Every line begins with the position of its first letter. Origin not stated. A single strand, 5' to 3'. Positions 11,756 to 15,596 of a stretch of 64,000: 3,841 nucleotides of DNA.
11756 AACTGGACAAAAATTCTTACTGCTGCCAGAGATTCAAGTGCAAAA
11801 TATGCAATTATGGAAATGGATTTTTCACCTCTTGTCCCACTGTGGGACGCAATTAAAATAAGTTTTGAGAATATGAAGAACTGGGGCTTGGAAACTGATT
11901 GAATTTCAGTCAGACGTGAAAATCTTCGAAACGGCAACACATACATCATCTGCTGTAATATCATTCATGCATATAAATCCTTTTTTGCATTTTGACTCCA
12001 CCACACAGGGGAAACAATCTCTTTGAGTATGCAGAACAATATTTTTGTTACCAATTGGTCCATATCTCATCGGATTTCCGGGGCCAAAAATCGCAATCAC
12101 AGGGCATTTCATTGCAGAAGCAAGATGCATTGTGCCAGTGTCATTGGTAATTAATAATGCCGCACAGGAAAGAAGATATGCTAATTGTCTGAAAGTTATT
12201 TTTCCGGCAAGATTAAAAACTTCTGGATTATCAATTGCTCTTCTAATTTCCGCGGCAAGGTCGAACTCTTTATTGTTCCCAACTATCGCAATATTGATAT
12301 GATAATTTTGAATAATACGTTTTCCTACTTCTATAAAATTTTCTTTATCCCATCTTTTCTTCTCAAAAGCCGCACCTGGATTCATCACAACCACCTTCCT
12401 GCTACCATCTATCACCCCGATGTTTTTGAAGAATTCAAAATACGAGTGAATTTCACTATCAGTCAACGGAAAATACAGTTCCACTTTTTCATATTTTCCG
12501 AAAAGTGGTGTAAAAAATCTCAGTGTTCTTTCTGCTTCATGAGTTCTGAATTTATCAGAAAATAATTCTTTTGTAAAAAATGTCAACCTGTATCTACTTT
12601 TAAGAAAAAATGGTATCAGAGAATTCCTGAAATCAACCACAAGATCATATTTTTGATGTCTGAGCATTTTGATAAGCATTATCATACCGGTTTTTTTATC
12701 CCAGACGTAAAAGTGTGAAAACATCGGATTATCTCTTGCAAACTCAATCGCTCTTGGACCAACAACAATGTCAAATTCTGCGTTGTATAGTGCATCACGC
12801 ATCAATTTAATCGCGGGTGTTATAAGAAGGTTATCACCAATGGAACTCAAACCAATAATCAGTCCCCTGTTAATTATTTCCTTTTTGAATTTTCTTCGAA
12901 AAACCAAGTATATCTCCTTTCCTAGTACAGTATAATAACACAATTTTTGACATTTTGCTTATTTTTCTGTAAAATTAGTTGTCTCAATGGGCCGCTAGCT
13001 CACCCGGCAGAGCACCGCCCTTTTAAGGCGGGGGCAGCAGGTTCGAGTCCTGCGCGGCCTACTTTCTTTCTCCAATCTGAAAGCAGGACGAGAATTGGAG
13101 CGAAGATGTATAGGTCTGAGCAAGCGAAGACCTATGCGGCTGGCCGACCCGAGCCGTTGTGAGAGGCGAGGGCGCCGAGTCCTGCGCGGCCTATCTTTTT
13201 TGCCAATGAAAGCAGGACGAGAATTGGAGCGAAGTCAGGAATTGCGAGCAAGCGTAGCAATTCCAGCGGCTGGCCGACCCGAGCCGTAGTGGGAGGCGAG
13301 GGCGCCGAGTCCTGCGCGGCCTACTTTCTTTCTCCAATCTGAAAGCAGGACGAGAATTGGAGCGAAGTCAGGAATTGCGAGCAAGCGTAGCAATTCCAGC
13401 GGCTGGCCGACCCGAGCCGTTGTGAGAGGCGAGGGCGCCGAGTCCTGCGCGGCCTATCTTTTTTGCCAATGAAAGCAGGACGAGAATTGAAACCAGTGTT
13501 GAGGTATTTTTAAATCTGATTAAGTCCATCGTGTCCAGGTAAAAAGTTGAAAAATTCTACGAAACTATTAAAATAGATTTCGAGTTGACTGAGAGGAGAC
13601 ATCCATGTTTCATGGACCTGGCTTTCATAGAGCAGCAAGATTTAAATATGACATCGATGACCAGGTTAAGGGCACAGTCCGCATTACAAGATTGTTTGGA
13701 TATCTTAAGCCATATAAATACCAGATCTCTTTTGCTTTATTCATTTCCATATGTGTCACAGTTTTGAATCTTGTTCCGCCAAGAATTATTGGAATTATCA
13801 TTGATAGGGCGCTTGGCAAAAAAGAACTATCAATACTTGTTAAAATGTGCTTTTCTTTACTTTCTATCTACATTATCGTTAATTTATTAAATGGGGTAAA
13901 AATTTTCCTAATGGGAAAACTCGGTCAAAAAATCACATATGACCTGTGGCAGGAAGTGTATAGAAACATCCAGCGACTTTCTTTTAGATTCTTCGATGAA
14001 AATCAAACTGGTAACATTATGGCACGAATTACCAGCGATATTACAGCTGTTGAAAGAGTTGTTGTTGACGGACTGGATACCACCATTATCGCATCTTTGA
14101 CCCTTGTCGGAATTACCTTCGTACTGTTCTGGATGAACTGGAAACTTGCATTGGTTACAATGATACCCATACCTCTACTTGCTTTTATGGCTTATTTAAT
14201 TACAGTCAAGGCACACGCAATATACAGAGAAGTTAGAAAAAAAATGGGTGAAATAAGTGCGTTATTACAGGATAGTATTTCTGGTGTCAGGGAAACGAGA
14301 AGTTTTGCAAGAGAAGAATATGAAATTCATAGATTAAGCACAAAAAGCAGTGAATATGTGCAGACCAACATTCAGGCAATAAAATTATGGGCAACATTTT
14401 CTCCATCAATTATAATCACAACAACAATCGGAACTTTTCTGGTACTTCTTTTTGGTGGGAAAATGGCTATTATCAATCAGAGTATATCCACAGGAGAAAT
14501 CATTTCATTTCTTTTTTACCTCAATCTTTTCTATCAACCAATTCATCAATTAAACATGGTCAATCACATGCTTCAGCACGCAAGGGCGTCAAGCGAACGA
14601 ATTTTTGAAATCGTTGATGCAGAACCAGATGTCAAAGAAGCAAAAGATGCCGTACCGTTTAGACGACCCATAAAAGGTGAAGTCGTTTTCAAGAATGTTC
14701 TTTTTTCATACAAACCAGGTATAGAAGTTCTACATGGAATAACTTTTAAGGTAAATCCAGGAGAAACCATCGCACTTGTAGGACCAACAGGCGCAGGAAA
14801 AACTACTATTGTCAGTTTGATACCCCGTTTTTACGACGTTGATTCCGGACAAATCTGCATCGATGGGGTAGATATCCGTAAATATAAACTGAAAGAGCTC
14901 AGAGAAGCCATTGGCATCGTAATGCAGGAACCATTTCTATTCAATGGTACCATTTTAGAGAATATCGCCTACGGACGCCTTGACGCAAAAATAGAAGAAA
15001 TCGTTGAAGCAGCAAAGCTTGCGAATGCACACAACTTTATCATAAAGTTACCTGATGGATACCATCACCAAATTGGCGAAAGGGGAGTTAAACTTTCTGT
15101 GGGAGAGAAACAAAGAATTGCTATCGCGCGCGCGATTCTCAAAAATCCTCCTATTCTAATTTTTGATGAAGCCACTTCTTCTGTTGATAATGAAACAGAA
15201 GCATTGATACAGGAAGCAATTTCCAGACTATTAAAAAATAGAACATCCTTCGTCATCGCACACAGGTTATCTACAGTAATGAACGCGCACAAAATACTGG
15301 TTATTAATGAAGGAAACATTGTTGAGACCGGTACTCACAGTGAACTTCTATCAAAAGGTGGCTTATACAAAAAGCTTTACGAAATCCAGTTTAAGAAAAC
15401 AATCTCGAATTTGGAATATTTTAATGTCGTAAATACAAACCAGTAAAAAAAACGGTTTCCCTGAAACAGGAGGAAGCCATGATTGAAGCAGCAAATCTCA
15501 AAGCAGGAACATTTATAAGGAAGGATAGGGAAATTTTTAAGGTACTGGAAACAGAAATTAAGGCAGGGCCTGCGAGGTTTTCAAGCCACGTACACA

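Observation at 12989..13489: GC-rich ~131-nt tandem array grafted onto the 3' half of tRNA-Lys(UUU), with an invariant-loop / swapped-stem hairpin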

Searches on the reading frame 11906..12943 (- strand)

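Call 52: search_protein_families(library=pfam, proteins=[window:11906-12943:-], max_evalue=0.001)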
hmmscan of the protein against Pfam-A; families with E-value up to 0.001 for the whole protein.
window:11906-12943:- (345 aa): 1 family
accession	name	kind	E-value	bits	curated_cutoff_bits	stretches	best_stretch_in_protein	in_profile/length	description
PF01075.23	Glyco_transf_9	-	1.9e-38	132.6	22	1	89-318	3-241/247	Glycosyltransferase family 9 (heptosyltransferase)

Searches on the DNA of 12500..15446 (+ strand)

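Call 4: search_rna_families(source=window, start=12500, end=14000, threshold=evalue, max_evalue=10, show_alignments=3)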
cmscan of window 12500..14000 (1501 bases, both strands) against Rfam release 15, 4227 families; matches with E-value up to 10: 2.
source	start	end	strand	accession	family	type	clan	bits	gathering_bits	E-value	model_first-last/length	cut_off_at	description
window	12989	13061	+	RF00005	tRNA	Gene; tRNA;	CL00001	61.9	29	1.2e-12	1-71/71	no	tRNA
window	13695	13771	+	RF02059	STnc50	Gene; sRNA;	-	19.9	55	2.6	1-84/84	no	Salmonella enterica sRNA STnc40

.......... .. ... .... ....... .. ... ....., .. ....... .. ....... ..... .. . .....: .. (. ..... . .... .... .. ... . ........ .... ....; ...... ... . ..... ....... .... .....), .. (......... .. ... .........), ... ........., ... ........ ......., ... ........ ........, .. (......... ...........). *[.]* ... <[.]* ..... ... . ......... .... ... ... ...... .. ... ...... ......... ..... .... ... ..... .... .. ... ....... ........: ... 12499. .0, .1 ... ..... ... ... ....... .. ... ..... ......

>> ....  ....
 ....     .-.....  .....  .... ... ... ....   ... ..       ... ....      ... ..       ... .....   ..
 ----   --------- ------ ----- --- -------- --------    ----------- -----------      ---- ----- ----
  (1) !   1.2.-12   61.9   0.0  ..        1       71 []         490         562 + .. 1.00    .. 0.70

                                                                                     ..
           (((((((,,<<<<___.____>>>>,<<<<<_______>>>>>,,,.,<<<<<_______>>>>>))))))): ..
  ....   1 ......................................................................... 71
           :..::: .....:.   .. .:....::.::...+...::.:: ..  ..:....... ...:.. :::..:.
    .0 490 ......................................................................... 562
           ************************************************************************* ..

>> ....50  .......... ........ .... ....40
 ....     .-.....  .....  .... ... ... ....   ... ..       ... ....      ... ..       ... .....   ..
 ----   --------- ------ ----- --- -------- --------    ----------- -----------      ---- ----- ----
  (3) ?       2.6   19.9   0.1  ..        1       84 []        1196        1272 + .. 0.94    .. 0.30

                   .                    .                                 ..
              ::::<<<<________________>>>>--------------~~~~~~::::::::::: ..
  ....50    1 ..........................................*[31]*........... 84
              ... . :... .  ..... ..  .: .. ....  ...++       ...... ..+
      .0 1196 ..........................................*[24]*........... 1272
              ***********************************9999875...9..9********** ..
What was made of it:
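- On Any curated RNA family (Rfam 15), including hammerhead, twister, pistol, hatchet and HDV-like ribozymes, group I/II introns, tmRNA, RNase P and retron/RT-associated RNAs: With E-values up to 10, no match overlaps the short-form units (window 12500-14000, call 4).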

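Call 28: search_dna_similar(query=window:13062-13323:+, collection=phages, mode=distant, max_evalue=1)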
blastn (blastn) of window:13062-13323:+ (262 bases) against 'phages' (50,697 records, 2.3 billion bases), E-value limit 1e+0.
Records with a match: 44; places in all: 44; records where one place covers at least 80% of the query: 0.
Best place of each record, by identity: >=99% 1; 80-90% 43.
By first word of the organism name: Microbacterium 43; bajarodmic 1.
By host as written in the record: Microbacterium foliorum NRRL B-24224 SEA 26; Microbacterium foliorum NRRL B-24224 15; Microbacterium foliorum NRRL B-24224-SEA 2; Peromyscus fraterculus 1.
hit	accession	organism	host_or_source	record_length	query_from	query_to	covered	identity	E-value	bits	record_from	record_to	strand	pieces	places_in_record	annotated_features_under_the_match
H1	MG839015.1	Microbacterium phage Aubergine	Microbacterium foliorum NRRL B-24224 SEA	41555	219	257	15%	85.0%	7e-2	43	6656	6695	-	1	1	9: hypothetical protein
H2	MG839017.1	Microbacterium phage Baines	Microbacterium foliorum NRRL B-24224 SEA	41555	219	257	15%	85.0%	7e-2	43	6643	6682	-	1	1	9: hypothetical protein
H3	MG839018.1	Microbacterium phage Espinosa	Microbacterium foliorum NRRL B-24224 SEA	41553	219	257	15%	85.0%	7e-2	43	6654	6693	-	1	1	9: hypothetical protein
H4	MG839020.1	Microbacterium phage Kale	Microbacterium foliorum NRRL B-24224 SEA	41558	219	257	15%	85.0%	7e-2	43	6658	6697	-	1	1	9: hypothetical protein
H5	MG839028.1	Microbacterium phage Tenda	Microbacterium foliorum NRRL B-24224 SEA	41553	219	257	15%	85.0%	7e-2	43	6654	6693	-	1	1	9: hypothetical protein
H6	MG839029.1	Microbacterium phage Ilzat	Microbacterium foliorum NRRL B-24224 SEA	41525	219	257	15%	85.0%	7e-2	43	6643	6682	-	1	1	9: hypothetical protein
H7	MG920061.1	Microbacterium phage Bonino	Microbacterium foliorum NRRL B-24224 SEA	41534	219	257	15%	85.0%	7e-2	43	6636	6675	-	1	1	9: hypothetical protein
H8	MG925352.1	Microbacterium phage Nattles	Microbacterium foliorum NRRL B-24224 SEA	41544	219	257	15%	85.0%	7e-2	43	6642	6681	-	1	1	9: hypothetical protein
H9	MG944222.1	Microbacterium phage StingRay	Microbacterium foliorum NRRL B-24224 SEA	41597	219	257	15%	85.0%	7e-2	43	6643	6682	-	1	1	9: hypothetical protein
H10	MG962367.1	Microbacterium phage Gelo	Microbacterium foliorum NRRL B-24224 SEA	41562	219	257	15%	85.0%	7e-2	43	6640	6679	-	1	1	9: hypothetical protein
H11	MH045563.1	Microbacterium phage Robinson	Microbacterium foliorum NRRL B-24224-SEA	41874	219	257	15%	85.0%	7e-2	43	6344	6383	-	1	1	9: hypothetical protein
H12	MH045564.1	Microbacterium phage TeddyBear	Microbacterium foliorum NRRL B-24224-SEA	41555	219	257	15%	85.0%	7e-2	43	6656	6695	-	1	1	9: hypothetical protein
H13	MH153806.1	Microbacterium phage Oats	Microbacterium foliorum NRRL B-24224 SEA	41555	219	257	15%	85.0%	7e-2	43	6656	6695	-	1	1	9: hypothetical protein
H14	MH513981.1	Microbacterium phage Papafritta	Microbacterium foliorum NRRL B-24224 SEA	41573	219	257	15%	85.0%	7e-2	43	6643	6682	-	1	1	9: hypothetical protein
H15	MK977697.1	Microbacterium phage Etta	Microbacterium foliorum NRRL B-24224 SEA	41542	219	257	15%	85.0%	7e-2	43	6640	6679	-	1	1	9: hypothetical protein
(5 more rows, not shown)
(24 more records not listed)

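Call 29: search_dna_similar(query=window:13062-13323:+, collection=plasmids, mode=distant, max_evalue=1)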
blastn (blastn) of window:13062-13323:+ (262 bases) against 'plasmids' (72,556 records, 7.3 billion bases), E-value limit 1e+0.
Records with a match: 4; places in all: 4; records where one place covers at least 80% of the query: 0.
Best place of each record, by identity: 90-95% 2; 80-90% 2.
By first word of the organism name: Streptomyces 2; Arthrobacter 1; Rhizobium 1.
By predicted mobility (MOB-suite, as given by PLSDB): conjugative 2; non-mobilizable 2.
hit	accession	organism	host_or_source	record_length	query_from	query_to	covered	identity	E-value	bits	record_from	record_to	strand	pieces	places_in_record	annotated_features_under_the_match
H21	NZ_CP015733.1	Arthrobacter sp. U41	Purified bacterial strains from deep ...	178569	218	257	15%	85.4%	8e-1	41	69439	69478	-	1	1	sodium-dependent bicarbonate transport family permease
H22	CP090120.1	Rhizobium leguminosarum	Trifolium ambiguum,Cell culture,Plant ...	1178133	73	107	13%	85.7%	8e-1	42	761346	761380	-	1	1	none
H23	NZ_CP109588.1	Streptomyces sp. NBC_01362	-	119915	98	128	12%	90.6%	8e-1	42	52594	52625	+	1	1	hypothetical protein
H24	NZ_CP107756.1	Streptomyces pseudovenezuelae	-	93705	229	259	12%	90.6%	8e-1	42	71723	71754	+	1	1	phage tail tape measure protein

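Call 64: search_with_rna_model(model_id=R1, sources=[L069, L070, L071, L072, L073, L074], max_evalue=1)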
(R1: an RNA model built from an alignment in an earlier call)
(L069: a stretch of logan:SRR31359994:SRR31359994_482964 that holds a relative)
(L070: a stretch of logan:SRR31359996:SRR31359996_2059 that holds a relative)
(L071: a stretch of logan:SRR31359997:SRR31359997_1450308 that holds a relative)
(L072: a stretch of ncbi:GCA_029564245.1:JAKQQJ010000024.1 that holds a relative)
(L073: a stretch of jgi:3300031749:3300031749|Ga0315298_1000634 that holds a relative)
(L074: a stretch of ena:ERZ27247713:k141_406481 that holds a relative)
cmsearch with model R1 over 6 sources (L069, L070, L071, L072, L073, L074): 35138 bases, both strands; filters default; matches with E-value up to 1: 1.
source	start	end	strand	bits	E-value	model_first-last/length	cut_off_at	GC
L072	1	58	+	33.9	1.7e-07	55-112/112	5'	0.76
